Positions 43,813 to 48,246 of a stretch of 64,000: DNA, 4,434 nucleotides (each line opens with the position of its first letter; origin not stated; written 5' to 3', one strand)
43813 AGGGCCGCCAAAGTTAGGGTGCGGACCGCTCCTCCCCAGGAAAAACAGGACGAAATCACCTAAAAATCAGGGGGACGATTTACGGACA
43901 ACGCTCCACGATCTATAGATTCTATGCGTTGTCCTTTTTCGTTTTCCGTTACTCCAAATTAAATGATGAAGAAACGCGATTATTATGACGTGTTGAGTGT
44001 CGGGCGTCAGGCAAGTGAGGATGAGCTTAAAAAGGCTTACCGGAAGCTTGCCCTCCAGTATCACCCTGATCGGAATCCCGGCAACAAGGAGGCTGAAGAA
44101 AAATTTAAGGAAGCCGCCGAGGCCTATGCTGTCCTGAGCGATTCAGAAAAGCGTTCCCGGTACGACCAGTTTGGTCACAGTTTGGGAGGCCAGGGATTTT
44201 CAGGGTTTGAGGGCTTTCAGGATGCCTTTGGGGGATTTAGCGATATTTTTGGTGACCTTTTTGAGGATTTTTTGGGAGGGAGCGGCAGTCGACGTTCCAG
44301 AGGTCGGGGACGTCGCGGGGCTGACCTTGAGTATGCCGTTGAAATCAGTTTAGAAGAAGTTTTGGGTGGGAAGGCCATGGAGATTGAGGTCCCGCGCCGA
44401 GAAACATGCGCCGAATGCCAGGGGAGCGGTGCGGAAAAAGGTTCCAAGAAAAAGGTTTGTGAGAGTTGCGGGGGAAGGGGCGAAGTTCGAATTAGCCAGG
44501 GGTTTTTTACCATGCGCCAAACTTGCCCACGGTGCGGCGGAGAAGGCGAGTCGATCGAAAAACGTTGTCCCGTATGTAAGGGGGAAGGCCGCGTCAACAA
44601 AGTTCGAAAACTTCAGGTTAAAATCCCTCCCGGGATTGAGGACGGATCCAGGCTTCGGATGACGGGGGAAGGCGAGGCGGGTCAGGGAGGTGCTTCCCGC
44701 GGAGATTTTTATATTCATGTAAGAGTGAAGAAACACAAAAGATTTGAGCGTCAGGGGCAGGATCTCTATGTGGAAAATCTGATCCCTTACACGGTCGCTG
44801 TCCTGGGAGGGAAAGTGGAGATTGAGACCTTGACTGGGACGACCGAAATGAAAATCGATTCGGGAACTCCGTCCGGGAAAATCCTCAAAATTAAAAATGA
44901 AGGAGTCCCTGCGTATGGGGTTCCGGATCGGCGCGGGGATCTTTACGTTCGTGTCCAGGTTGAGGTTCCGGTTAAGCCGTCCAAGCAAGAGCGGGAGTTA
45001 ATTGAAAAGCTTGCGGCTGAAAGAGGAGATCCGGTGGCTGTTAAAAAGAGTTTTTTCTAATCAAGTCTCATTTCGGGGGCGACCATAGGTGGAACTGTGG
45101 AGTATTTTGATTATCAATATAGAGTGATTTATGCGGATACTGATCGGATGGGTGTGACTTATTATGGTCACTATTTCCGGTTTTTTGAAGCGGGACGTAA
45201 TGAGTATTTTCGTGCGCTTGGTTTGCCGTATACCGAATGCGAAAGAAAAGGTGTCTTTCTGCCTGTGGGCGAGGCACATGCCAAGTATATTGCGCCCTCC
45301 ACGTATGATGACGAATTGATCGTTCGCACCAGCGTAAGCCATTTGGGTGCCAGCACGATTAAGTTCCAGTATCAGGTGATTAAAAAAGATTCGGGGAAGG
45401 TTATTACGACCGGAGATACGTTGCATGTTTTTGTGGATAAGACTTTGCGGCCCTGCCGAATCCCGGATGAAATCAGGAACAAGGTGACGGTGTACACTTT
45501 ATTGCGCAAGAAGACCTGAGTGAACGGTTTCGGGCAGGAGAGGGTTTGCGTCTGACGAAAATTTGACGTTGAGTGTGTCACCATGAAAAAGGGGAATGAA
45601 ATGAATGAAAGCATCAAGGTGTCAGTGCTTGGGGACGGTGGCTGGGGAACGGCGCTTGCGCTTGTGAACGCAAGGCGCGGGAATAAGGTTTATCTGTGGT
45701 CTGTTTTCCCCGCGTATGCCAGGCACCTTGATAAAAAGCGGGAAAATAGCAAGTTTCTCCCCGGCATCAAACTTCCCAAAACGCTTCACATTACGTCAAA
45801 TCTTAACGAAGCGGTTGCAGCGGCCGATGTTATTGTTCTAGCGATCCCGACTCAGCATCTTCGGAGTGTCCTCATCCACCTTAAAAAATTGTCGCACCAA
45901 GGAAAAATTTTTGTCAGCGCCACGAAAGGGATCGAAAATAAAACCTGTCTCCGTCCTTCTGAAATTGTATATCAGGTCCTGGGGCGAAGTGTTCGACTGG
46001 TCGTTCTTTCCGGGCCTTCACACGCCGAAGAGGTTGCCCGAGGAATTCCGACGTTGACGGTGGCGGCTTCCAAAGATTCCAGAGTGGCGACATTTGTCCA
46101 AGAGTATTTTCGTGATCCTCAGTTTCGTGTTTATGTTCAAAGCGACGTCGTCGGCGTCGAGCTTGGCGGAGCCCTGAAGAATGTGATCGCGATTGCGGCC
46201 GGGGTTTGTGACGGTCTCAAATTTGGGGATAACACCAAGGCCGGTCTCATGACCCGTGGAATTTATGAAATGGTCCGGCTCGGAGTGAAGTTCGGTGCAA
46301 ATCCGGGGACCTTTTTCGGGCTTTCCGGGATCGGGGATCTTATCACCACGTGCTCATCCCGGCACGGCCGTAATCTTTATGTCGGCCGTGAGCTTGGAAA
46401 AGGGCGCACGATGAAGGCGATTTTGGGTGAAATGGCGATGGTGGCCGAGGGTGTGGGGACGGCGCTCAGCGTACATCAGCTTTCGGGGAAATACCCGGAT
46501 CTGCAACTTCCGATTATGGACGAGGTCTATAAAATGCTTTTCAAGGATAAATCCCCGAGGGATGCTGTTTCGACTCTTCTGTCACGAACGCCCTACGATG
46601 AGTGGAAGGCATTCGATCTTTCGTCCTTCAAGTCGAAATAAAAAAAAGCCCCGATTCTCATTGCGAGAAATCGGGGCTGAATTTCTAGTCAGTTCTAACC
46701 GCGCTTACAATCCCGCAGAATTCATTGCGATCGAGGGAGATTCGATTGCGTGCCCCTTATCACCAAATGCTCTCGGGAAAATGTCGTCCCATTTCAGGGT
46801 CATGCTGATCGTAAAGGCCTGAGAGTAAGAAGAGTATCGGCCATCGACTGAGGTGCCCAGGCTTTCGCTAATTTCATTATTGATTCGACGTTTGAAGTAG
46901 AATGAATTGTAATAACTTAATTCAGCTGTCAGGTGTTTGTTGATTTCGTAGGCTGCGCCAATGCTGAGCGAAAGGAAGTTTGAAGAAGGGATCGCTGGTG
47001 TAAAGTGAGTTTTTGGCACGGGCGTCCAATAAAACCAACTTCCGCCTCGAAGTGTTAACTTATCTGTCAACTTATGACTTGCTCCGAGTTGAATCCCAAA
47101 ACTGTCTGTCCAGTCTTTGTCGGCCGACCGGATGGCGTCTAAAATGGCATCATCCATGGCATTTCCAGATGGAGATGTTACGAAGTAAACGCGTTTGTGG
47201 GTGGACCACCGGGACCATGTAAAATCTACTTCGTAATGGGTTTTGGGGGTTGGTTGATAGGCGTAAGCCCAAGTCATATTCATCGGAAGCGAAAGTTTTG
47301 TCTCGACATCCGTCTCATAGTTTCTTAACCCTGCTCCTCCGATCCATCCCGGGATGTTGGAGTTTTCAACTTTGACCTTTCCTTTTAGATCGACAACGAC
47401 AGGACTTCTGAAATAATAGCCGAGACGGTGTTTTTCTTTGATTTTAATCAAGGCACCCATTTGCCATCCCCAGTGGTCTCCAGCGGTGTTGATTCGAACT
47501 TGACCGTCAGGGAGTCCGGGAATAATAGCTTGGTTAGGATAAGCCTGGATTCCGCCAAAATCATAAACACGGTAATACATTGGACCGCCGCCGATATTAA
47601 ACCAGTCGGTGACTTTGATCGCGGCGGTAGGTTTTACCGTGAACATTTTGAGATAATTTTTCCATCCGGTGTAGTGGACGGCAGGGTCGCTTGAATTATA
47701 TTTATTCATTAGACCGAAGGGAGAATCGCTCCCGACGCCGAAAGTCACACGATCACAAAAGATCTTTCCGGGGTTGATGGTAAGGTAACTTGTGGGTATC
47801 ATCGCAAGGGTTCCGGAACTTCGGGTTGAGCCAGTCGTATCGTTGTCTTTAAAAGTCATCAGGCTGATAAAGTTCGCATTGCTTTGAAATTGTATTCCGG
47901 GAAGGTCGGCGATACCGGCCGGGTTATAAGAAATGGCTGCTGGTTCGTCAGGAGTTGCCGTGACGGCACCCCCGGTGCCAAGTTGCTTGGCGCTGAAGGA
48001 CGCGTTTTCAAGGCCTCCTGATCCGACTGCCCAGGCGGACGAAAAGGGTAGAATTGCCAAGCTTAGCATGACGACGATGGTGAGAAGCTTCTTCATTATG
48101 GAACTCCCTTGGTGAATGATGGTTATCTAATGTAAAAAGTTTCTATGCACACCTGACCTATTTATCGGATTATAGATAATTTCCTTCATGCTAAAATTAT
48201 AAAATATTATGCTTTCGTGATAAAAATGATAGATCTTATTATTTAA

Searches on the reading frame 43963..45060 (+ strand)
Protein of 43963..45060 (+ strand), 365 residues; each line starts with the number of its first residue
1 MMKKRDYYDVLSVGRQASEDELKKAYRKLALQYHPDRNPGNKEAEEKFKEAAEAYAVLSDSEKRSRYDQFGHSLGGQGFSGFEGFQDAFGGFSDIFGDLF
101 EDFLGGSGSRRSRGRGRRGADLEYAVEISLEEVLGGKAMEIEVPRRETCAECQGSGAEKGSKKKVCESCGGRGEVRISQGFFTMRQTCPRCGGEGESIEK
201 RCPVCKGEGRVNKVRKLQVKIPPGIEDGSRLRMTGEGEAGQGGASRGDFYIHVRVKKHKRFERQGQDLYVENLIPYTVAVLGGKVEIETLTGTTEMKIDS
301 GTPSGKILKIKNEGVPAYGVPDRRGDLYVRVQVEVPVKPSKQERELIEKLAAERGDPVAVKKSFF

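Call 23: search_protein_families(library=pfam, proteins=[window:43963-45060:+], max_evalue=0.001)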
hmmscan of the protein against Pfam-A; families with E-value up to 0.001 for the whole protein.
window:43963-45060:+ (365 aa): 3 families
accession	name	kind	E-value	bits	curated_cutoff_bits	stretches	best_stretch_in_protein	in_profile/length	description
PF01556.23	DnaJ_C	-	6.5e-48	163.1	26.6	1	122-336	1-152/152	DnaJ C terminal domain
PF00226.36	DnaJ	-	4.2e-28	97.7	27.8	1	6-68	1-63/63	DnaJ domain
PF00684.25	DnaJ_CXXCXGXG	-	1.7e-14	54.2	32.7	1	149-209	1-65/65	DnaJ central domain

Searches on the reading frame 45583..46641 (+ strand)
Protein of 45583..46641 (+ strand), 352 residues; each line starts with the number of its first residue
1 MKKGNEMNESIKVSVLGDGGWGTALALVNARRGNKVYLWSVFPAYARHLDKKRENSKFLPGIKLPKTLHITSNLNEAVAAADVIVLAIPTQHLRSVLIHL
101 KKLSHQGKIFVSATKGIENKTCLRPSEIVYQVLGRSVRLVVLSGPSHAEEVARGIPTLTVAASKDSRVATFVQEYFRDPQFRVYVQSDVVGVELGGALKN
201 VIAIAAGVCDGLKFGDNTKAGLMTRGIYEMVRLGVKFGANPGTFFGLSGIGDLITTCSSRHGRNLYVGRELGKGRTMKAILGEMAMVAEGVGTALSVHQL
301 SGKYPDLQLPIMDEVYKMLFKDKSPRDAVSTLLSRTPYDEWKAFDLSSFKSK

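Call 23: search_protein_families(library=pfam, proteins=[window:45583-46641:+], max_evalue=0.001)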
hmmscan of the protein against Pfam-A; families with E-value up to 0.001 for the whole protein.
window:45583-46641:+ (352 aa): 5 families
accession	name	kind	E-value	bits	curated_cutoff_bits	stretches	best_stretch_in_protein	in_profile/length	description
PF07479.19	NAD_Gly3P_dh_C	-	5.4e-54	182.7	25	1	188-329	1-141/142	NAD-dependent glycerol-3-phosphate dehydrogenase C-terminus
PF01210.29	NAD_Gly3P_dh_N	-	1e-50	172.2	23.1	1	12-168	1-157/158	NAD-dependent glycerol-3-phosphate dehydrogenase N-terminus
PF20618.3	GPD_NAD_C_bact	-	7.1e-14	52.6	27.6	1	248-315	1-66/66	Bacterial GPD, NAD-dependent C-terminal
PF03807.23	F420_oxidored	-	1.6e-08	35.5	21.6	1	12-115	1-93/94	NADP oxidoreductase coenzyme F420-dependent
PF03446.21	NAD_binding_2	-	0.00051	20.5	21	0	12-114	1-93/161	NAD binding domain of 6-phosphogluconate dehydrogenase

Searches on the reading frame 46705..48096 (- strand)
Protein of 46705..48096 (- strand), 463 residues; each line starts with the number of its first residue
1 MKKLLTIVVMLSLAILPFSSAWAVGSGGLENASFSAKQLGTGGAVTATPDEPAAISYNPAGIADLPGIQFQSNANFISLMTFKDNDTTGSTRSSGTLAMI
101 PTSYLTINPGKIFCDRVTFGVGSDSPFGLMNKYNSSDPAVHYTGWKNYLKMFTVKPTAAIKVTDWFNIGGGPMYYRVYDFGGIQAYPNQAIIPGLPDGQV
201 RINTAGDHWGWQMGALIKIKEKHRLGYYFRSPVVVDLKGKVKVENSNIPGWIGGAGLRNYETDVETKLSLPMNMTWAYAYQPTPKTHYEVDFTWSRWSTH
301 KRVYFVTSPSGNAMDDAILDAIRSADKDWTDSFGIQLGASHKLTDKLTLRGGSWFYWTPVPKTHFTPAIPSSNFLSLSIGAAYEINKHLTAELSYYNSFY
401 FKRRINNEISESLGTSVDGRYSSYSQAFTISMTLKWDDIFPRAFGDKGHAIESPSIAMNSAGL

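Call 23: search_protein_families(library=pfam, proteins=[window:46705-48096:-], max_evalue=0.001)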
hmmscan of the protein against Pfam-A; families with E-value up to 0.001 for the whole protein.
window:46705-48096:- (463 aa): 1 family
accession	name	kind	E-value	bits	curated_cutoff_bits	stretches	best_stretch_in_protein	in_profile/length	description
PF03349.22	Toluene_X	-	4.6e-45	154.3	29.7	1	21-433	5-418/421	Outer membrane protein transport protein (OMPP1/FadL/TodX)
